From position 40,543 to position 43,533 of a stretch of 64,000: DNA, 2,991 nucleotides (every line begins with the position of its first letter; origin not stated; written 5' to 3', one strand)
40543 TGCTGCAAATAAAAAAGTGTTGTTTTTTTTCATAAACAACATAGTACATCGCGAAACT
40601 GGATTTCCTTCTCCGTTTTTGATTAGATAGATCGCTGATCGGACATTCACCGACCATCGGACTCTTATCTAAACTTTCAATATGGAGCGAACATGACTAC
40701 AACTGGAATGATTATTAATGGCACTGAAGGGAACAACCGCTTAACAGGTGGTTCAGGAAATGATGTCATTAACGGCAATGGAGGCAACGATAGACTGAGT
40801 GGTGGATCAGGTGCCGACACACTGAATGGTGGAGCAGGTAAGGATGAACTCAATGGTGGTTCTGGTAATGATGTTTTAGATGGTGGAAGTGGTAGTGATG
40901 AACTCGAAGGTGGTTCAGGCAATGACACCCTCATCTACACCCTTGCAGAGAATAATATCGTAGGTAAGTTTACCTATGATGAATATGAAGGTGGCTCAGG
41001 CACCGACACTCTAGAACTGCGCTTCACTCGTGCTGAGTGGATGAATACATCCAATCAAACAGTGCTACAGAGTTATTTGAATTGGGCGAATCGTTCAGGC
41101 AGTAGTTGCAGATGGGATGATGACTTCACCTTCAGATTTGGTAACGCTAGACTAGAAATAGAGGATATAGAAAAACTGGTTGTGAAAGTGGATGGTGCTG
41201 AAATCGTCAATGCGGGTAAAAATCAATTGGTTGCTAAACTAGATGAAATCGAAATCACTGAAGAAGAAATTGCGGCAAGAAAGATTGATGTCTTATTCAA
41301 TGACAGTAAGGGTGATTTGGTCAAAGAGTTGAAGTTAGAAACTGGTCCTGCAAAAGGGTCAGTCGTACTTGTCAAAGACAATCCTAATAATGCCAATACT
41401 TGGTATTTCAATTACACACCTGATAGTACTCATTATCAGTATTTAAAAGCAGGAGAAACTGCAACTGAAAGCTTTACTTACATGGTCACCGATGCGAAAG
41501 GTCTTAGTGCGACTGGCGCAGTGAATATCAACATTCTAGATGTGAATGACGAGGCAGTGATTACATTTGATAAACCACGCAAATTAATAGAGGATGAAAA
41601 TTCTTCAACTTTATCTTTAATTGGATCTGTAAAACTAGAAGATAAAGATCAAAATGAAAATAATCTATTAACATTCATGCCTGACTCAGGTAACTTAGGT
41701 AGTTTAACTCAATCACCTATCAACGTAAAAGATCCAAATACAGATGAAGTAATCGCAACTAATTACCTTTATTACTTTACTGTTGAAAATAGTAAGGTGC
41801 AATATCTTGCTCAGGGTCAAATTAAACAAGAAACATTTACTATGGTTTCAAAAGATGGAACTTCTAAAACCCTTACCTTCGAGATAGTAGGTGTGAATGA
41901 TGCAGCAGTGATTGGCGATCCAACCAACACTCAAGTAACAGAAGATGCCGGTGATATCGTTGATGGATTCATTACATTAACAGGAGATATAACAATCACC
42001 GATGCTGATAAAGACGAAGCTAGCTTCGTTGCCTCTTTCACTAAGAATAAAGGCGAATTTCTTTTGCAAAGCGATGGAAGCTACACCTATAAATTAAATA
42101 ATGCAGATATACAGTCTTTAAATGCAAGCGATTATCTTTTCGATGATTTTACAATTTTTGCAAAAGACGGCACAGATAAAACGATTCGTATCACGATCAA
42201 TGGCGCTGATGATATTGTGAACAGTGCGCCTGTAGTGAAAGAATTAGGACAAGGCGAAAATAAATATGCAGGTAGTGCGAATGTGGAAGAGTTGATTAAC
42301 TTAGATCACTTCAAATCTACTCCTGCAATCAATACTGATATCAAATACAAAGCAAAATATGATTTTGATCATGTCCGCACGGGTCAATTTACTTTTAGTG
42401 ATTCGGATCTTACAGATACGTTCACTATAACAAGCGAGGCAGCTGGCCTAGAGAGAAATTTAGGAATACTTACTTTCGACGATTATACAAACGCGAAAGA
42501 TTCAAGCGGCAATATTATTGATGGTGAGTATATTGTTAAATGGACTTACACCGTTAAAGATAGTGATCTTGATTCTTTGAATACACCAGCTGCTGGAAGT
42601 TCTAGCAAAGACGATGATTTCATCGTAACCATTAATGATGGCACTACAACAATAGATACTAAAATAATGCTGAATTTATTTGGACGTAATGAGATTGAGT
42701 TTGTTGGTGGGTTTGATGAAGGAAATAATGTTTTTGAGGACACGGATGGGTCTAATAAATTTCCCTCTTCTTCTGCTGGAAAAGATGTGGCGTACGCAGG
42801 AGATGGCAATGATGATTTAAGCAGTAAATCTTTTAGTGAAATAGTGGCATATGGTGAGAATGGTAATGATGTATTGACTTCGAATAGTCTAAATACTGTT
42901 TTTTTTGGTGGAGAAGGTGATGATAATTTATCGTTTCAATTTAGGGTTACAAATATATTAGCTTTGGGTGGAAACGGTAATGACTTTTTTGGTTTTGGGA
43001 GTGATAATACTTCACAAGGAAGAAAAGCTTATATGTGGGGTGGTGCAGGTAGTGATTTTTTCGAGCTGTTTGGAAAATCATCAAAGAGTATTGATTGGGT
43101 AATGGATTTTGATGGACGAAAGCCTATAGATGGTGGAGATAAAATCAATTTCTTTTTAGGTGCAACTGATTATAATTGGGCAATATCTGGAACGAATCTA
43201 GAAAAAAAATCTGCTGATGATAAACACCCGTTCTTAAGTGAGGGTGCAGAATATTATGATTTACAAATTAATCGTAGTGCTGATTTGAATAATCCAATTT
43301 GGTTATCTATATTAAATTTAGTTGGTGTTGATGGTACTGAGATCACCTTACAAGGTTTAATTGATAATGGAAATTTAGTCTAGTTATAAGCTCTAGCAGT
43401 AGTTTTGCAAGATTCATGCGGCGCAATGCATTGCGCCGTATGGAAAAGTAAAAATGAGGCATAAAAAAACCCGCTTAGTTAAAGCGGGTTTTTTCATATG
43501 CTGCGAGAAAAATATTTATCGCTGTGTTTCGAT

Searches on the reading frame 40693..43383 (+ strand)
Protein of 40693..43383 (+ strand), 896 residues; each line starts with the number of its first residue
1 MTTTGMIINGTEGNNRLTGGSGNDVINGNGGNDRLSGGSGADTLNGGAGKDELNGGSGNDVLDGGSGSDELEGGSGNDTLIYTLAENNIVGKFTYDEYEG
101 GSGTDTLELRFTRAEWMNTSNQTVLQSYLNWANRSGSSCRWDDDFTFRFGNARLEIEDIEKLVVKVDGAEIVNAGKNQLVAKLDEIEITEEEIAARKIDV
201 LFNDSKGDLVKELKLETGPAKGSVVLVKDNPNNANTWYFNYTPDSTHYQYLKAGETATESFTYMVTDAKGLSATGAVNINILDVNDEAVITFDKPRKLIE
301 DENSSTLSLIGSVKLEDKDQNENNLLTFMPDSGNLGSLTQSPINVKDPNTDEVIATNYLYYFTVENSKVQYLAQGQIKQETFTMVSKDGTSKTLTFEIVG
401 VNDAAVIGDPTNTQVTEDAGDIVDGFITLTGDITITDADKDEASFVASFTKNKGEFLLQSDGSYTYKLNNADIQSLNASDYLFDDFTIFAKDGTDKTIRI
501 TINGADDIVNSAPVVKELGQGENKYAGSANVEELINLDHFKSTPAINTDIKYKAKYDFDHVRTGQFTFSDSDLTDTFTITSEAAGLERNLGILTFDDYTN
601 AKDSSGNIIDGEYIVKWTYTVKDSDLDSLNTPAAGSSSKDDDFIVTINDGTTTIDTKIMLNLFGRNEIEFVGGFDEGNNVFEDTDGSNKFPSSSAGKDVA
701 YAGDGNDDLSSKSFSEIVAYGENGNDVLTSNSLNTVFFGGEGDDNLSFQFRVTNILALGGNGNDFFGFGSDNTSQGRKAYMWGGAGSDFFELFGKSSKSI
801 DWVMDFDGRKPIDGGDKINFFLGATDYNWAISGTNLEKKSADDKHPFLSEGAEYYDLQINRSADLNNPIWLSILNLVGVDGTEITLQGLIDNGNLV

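Call 7: search_protein_families(library=pfam, proteins=[window:40693-43383:+], max_evalue=0.01)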
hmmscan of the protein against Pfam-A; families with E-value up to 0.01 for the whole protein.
window:40693-43383:+ (896 aa): 3 families
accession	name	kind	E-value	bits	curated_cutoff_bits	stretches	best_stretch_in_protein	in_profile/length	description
PF00353.25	HemolysinCabind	-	2.2e-19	69.5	23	2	10-44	2-36/36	RTX calcium-binding nonapeptide repeat (4 copies)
PF17963.7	Big_9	-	4.6e-08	34.3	23.6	1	180-280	5-89/89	Bacterial Ig domain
PF17803.7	Cadherin_4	-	2.3e-07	31.7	25.1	1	393-466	2-71/71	Bacterial cadherin-like domain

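Call 15: find_encoding_contigs(protein=window:40693-43383:+, flank=10000, max_places=10)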
Protein window:40693-43383:+ (896 aa): 2 contigs read that carry it; 1 place shown.
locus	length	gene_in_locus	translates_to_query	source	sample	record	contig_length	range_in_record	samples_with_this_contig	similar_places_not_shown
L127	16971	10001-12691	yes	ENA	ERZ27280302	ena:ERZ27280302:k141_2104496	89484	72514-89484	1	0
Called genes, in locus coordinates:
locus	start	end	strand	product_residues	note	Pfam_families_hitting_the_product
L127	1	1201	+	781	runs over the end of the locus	PF00111:Fer2 (weak), PF13510:Fer2_4, PF10588:NADH-G_4Fe-4S_3, PF22117:Fer4_Nqo3, PF22151:Fer4_NDSU1, PF00384:Molybdopterin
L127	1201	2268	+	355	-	PF00146:NADHdh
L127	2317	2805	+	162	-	PF14697:Fer4_21 (faint), PF25160:LdpA_Fe-S-bd (faint), PF12797:Fer4_2 (faint), PF00037:Fer4 (weak), PF13237:Fer4_10 (weak), PF12838:Fer4_7, PF13187:Fer4_9, PF00037:Fer4 (weak), +4 more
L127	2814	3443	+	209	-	PF00499:Oxidored_q3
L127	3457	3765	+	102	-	PF00420:Oxidored_q2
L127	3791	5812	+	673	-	PF00662:Proton_antipo_N, PF00361:Proton_antipo_M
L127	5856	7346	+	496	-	PF00361:Proton_antipo_M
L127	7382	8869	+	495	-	PF00361:Proton_antipo_M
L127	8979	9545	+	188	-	PF28549:NDPSase_N, PF00293:NUDIX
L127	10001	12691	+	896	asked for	PF00353:HemolysinCabind, PF17963:Big_9, PF17803:Cadherin_4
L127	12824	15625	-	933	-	PF00575:S1, PF10150:RNase_E_G, PF20833:RNase_E_G_Thio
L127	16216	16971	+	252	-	?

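Call 18: find_homologous_proteins(query=window:40693-43383:+, max_evalue=1e-10)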
Query window:40693-43383:+ (896 aa): 6867 proteins with E <= 1e-10 among 8000 candidates; the best 120 are listed.
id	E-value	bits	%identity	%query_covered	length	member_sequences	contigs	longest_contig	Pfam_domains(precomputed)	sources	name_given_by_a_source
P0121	0.0e+0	1976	100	100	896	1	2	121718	PF17963.8,PF17803.8,PF00353.26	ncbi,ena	-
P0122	0.0e+0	1608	85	100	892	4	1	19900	PF17963.8,PF17803.8,PF00353.26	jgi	jgi:VCBS repeat-containing protein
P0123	0.0e+0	1305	70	100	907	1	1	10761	PF17963.8,PF17803.8,PF00353.26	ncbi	-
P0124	0.0e+0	1303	70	100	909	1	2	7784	PF17963.8,PF17803.8,PF00353.26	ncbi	-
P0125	0.0e+0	1263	68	100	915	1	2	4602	PF17963.8,PF00353.26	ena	-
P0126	0.0e+0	1255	69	100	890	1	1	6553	PF17963.8,PF17803.8,PF00353.26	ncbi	-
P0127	0.0e+0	1231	47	73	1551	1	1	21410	PF17963.8,PF17803.8,PF00353.26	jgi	jgi:large repetitive protein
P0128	0.0e+0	1148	64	100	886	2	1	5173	PF17963.8,PF17803.8,PF00353.26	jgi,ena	jgi:VCBS repeat-containing protein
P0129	0.0e+0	1126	61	100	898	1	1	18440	PF17963.8,PF17803.8,PF00353.26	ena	-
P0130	0.0e+0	1095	74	45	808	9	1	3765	PF17963.8,PF00353.26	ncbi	-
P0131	0.0e+0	1079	61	100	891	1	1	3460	PF17963.8,PF17803.8,PF00353.26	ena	-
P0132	0.0e+0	1077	62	100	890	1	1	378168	PF17963.8,PF00353.26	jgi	jgi:VCBS repeat-containing protein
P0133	0.0e+0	1060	94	37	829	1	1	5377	PF17963.8,PF17803.8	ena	-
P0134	0.0e+0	1042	56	59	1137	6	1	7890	PF17963.8,PF17803.8,PF00353.26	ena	-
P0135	3.7e-297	1007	60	61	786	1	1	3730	PF17803.8,PF00353.26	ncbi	-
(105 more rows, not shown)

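Call 19: find_encoding_contigs(protein=P0122, flank=8000, max_places=4)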
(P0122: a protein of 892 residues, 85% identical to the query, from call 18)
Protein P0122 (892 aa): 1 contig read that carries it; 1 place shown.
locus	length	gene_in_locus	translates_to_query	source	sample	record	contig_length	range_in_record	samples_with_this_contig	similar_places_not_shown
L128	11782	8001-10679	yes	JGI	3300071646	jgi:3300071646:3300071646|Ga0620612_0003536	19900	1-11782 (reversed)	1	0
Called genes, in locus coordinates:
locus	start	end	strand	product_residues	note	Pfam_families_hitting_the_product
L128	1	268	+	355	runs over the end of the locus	PF00146:NADHdh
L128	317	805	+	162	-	PF14697:Fer4_21 (faint), PF25160:LdpA_Fe-S-bd (faint), PF12797:Fer4_2 (faint), PF00037:Fer4 (weak), PF13237:Fer4_10 (weak), PF12838:Fer4_7, PF13187:Fer4_9, PF00037:Fer4 (weak), +4 more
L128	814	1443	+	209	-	PF00499:Oxidored_q3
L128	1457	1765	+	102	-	PF00420:Oxidored_q2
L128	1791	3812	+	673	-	PF00662:Proton_antipo_N, PF00361:Proton_antipo_M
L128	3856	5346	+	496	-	PF00361:Proton_antipo_M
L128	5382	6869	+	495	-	PF00361:Proton_antipo_M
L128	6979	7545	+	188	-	PF28549:NDPSase_N, PF00293:NUDIX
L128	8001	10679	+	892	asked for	PF00353:HemolysinCabind, PF17963:Big_9, PF17803:Cadherin_4 (weak)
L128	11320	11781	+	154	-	?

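Call 20: find_encoding_contigs(protein=P0123, flank=8000, max_places=4)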
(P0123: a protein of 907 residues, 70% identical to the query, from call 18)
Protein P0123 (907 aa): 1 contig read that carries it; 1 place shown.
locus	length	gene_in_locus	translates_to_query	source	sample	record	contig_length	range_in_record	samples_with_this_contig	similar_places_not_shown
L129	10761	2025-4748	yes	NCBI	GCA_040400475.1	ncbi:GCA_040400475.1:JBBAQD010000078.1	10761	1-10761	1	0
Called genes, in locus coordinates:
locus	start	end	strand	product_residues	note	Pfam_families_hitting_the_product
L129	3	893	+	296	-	?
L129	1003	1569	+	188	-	PF28549:NDPSase_N, PF00293:NUDIX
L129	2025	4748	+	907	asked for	PF00353:HemolysinCabind, PF17963:Big_9, PF17803:Cadherin_4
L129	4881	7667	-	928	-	PF00575:S1, PF10150:RNase_E_G, PF20833:RNase_E_G_Thio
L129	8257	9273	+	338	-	PF01479:S4 (faint), PF00849:PseudoU_synth_2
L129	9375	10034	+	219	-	PF00702:Hydrolase, PF12710:HAD, PF13419:HAD_2, PF13242:Hydrolase_like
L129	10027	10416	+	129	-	PF00355:Rieske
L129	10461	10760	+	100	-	?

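Call 21: find_encoding_contigs(protein=P0132, flank=8000, max_places=4)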
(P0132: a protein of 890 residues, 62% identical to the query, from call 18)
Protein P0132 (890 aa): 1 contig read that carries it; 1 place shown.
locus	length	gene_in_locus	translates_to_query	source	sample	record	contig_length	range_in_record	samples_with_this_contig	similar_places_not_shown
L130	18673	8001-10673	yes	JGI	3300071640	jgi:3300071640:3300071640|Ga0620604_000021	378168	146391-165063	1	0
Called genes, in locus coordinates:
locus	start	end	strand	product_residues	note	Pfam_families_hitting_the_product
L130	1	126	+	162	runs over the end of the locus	PF14697:Fer4_21 (faint), PF25160:LdpA_Fe-S-bd (faint), PF12797:Fer4_2 (faint), PF00037:Fer4 (weak), PF13237:Fer4_10 (weak), PF12838:Fer4_7, PF13187:Fer4_9, PF00037:Fer4 (weak), +4 more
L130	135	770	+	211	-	PF00499:Oxidored_q3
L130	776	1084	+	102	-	PF00420:Oxidored_q2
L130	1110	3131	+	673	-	PF00662:Proton_antipo_N, PF00361:Proton_antipo_M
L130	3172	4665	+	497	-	PF00361:Proton_antipo_M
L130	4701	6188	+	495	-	PF00361:Proton_antipo_M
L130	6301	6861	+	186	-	PF28549:NDPSase_N, PF00293:NUDIX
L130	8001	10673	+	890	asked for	PF00353:HemolysinCabind, PF17963:Big_9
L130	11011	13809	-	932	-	PF00575:S1, PF10150:RNase_E_G, PF20833:RNase_E_G_Thio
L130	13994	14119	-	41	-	-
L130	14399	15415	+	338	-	PF00849:PseudoU_synth_2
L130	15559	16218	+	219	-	PF00702:Hydrolase, PF12710:HAD, PF13419:HAD_2, PF13242:Hydrolase_like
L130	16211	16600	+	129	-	PF00355:Rieske (weak)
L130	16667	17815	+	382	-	PF01343:Peptidase_S49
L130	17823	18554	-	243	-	PF00590:TP_methylase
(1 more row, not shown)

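Call 22: find_encoding_contigs(protein=P0129, flank=8000, max_places=4)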
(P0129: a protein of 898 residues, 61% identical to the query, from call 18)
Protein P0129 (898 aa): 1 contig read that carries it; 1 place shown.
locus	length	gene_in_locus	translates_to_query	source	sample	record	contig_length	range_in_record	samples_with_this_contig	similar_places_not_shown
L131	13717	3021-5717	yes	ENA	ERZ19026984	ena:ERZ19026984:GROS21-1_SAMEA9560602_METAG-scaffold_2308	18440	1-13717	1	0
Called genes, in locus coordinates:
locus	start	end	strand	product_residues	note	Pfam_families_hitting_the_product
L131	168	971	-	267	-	-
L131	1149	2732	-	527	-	-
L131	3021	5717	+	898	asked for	PF00353:HemolysinCabind, PF17963:Big_9 (weak), PF17803:Cadherin_4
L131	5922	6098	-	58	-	-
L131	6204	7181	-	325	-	PF08240:ADH_N, PF00107:ADH_zinc_N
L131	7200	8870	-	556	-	PF01268:FTHFS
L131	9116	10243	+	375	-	PF00266:Aminotran_5 (weak)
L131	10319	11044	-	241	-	PF02592:Vut_1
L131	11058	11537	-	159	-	-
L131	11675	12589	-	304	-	PF00126:HTH_1, PF03466:LysR_substrate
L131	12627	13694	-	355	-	PF02463:SMC_N (weak), PF00005:ABC_tran, PF13304:AAA_21 (weak), PF17850:CysA_C_terminal, PF12857:TOBE_3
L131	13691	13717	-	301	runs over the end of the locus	PF00528:BPD_transp_1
